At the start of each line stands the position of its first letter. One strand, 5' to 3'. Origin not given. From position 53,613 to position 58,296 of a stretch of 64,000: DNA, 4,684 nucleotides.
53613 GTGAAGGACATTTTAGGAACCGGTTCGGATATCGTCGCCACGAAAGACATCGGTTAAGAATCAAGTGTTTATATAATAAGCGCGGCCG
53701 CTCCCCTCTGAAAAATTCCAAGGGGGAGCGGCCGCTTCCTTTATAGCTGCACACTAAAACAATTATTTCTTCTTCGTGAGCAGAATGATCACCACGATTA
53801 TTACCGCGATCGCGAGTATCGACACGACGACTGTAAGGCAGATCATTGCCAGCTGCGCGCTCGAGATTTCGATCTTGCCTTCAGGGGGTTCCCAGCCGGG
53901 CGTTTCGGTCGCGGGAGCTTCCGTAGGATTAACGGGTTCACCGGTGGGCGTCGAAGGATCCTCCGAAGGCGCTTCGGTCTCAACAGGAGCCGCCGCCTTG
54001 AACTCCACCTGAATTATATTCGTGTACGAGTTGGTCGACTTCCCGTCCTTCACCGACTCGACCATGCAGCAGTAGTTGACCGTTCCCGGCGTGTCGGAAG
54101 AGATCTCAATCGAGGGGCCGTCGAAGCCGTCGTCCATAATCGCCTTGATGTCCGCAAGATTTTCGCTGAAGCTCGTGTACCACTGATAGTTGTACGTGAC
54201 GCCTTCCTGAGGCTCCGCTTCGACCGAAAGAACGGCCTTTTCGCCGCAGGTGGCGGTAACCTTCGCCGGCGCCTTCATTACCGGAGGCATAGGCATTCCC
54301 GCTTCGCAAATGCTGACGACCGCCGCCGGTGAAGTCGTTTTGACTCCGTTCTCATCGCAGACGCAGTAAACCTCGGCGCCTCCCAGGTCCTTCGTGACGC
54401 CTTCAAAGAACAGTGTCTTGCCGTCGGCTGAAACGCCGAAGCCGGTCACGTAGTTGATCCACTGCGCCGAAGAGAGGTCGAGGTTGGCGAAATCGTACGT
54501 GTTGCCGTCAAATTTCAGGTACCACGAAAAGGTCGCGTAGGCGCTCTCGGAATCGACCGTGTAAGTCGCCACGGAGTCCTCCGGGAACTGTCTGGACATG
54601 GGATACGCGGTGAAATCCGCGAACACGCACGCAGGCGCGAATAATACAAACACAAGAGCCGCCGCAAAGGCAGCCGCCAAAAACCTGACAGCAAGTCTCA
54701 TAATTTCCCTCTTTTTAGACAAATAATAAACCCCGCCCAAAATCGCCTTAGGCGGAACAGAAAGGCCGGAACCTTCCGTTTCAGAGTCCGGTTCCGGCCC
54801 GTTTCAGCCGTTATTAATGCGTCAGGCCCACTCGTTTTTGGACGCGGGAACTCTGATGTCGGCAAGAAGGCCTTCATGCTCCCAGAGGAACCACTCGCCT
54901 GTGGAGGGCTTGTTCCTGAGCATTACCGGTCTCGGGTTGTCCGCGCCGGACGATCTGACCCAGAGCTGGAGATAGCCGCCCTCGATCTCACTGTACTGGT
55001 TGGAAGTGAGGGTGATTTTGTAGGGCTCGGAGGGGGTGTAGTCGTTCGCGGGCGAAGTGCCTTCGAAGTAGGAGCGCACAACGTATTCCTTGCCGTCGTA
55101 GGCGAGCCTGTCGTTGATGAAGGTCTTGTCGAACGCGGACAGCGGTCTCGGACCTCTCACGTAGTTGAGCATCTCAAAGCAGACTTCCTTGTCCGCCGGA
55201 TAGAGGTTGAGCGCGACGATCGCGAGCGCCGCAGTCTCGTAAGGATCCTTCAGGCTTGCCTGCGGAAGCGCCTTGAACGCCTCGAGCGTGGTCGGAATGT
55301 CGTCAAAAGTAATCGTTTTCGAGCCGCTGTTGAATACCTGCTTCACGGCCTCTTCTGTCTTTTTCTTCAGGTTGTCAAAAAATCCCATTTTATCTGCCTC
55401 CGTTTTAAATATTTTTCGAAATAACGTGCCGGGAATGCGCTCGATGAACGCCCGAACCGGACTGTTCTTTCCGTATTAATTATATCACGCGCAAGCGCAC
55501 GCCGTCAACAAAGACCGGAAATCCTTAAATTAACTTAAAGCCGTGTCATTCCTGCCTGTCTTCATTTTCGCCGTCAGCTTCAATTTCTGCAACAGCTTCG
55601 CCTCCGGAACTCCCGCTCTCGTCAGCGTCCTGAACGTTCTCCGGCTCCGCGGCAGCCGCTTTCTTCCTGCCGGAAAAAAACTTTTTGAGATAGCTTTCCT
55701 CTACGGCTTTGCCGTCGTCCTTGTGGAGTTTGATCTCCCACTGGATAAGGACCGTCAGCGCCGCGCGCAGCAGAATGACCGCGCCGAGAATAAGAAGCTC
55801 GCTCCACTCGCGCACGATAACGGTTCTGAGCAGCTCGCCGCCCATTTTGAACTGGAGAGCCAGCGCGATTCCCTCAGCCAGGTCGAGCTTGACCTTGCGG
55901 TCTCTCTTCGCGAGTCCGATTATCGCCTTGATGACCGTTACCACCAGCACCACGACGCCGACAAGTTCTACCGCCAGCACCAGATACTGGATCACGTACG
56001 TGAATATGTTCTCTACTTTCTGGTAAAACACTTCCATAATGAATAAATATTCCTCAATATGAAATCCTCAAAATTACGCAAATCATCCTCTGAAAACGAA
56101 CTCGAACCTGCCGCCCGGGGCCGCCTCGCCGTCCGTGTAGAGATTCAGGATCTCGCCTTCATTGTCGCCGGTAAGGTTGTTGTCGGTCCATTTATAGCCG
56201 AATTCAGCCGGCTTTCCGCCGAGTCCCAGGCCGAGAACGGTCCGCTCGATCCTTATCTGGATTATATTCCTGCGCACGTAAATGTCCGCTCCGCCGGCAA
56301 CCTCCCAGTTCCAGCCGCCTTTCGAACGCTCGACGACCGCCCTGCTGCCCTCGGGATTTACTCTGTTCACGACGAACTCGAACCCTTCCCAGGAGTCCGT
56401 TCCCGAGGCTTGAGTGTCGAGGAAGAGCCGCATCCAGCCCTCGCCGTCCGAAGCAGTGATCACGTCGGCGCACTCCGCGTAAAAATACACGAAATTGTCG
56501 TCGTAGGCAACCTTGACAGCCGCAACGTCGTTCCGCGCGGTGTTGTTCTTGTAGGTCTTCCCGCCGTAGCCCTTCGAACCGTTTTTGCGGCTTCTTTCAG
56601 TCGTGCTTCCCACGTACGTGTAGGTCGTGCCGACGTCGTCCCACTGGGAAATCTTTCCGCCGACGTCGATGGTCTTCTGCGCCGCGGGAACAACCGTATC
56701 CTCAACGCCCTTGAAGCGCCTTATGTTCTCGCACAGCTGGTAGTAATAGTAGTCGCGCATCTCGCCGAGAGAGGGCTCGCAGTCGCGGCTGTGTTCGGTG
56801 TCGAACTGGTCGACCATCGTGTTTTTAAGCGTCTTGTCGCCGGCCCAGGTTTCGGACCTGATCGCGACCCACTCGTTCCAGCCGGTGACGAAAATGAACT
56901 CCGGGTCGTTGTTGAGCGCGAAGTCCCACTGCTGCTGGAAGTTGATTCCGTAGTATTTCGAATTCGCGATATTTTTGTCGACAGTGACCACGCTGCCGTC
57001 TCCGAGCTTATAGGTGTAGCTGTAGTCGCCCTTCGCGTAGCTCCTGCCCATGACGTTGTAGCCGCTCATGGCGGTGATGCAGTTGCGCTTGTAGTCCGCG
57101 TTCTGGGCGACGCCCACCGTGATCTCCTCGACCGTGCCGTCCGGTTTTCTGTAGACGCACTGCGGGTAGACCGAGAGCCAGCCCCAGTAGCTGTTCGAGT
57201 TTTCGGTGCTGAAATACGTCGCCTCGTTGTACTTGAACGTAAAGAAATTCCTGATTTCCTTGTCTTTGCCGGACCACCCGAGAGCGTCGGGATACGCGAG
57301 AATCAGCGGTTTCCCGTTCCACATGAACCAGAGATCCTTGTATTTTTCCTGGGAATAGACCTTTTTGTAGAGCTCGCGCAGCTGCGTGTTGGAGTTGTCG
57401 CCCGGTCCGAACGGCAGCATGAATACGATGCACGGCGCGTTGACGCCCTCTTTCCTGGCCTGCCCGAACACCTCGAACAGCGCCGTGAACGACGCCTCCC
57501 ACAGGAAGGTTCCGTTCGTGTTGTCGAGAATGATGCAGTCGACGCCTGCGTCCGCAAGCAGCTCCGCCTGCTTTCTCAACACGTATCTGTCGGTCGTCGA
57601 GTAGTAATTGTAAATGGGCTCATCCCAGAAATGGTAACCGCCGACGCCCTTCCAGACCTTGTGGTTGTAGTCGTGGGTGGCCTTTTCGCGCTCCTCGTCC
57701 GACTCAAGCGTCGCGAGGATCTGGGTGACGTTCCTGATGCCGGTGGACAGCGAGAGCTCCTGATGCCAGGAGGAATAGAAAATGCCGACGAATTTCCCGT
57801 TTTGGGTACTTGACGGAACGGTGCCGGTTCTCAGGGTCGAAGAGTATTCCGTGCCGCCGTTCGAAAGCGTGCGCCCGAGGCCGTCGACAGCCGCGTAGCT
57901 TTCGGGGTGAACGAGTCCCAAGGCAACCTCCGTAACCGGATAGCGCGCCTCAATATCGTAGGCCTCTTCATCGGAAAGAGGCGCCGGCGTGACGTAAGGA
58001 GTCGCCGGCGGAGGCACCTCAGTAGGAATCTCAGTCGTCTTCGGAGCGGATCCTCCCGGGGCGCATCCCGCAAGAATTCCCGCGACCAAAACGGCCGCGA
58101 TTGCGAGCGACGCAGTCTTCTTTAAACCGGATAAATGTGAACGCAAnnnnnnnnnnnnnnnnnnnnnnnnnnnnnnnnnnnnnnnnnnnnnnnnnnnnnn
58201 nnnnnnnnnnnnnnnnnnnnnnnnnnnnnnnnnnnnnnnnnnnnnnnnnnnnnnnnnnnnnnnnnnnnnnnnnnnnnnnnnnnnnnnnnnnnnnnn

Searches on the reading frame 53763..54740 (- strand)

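Call 5: search_protein_families(library=pfam, proteins=[window:53763-54740:-], max_evalue=0.01)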
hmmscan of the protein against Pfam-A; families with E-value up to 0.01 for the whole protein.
window:53763-54740:- (325 aa): 1 family
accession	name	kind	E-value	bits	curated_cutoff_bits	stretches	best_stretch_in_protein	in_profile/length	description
PF19081.6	Ig_7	-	0.00081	20.1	27.3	0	150-191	1-37/84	Ig-like domain CHU_C associated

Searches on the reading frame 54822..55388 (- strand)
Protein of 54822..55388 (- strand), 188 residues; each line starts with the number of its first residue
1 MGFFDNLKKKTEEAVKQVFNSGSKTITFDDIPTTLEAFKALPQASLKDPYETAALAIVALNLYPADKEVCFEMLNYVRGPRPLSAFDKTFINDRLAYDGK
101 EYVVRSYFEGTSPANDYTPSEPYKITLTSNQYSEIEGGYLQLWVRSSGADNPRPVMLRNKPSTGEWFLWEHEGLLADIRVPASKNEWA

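Call 5: search_protein_families(library=pfam, proteins=[window:54822-55388:-], max_evalue=0.01)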
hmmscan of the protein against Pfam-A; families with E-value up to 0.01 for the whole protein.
window:54822-55388:- (188 aa): 1 family
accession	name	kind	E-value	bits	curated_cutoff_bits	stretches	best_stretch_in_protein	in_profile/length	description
PF22043.2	DUF6935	-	2.5e-55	187.3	27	1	30-182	2-158/158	Domain of unknown function (DUF6935)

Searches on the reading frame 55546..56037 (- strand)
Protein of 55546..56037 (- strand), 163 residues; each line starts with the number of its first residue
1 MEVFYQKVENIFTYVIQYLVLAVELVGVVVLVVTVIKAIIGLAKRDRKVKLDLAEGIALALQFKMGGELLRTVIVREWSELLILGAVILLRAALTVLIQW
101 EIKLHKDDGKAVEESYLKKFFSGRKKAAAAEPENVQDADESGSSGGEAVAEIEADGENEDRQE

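Call 5: search_protein_families(library=pfam, proteins=[window:55546-56037:-], max_evalue=0.01)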
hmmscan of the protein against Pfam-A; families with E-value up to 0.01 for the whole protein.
window:55546-56037:- (163 aa): 1 family
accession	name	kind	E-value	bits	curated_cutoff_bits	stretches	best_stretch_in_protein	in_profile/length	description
PF07784.16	DUF1622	-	4.9e-16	58.9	24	1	28-102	2-78/78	Protein of unknown function (DUF1622)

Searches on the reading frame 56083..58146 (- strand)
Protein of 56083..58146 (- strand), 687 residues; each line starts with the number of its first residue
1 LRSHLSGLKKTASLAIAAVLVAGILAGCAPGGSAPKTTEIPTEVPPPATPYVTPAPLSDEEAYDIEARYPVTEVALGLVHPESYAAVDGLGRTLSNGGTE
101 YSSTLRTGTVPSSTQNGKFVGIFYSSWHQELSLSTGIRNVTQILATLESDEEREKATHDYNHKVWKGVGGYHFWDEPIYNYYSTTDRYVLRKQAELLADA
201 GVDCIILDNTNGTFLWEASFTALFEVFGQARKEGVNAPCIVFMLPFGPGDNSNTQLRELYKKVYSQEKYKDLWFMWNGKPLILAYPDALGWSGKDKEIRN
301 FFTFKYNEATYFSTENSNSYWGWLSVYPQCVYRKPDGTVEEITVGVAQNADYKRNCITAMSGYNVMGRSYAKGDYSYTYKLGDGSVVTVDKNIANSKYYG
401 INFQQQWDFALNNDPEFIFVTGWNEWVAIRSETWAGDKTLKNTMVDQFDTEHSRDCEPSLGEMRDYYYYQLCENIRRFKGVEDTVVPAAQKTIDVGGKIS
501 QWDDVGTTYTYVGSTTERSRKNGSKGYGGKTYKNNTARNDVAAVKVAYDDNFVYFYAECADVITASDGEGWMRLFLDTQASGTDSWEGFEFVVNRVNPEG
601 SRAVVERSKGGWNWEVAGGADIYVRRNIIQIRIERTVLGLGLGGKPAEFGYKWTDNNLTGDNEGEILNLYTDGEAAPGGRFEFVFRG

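Call 5: search_protein_families(library=pfam, proteins=[window:56083-58146:-], max_evalue=0.01)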
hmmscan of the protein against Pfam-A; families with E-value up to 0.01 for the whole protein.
window:56083-58146:- (687 aa): 0 families

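Call 73: find_encoding_contigs(protein=window:56083-58146:-, flank=5000, max_places=10)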
Protein window:56083-58146:- (687 aa): no gene with exactly this product is on record in the collection.
